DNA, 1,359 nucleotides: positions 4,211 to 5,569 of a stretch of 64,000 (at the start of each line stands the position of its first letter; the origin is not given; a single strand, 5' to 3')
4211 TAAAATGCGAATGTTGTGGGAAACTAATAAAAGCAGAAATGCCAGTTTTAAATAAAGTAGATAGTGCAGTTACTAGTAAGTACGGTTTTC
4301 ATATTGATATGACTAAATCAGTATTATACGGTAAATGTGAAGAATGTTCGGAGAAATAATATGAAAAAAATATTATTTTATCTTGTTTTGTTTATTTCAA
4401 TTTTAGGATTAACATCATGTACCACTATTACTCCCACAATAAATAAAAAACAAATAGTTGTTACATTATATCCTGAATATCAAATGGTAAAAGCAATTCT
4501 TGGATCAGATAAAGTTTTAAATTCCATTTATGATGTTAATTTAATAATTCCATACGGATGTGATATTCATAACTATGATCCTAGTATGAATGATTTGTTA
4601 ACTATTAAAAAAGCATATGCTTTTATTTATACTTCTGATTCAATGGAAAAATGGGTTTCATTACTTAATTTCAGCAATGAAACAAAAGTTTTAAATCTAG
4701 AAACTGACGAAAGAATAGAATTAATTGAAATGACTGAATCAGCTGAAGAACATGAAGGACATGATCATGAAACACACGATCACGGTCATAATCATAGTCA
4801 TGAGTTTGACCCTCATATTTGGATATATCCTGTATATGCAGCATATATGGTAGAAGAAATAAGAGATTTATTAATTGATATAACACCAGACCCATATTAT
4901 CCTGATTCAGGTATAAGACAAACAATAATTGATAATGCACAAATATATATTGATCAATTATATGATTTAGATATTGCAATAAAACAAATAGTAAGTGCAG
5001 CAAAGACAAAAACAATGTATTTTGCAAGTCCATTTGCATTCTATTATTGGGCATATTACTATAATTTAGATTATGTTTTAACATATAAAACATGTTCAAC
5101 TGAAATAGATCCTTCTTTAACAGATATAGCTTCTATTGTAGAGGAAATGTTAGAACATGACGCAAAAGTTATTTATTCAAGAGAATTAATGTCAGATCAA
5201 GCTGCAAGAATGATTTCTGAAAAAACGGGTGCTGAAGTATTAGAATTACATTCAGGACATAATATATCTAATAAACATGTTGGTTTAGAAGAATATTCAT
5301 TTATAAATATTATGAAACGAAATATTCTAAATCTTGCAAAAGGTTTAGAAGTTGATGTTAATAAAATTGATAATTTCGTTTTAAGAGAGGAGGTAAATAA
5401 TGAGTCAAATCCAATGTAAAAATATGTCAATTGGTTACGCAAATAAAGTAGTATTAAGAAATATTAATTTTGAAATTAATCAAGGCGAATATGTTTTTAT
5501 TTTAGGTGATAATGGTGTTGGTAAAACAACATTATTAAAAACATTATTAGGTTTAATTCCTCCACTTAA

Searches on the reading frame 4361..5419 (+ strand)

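Call 83: search_protein_families(library=pfam, max_evalue=0.001, proteins=[window:4361-5419:+])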
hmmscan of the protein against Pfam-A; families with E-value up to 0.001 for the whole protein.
window:4361-5419:+ (352 aa): 1 family
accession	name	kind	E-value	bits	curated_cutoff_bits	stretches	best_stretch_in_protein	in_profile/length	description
PF01297.22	ZnuA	-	1.8e-46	159.2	29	1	32-327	1-262/263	Zinc-uptake complex component A periplasmic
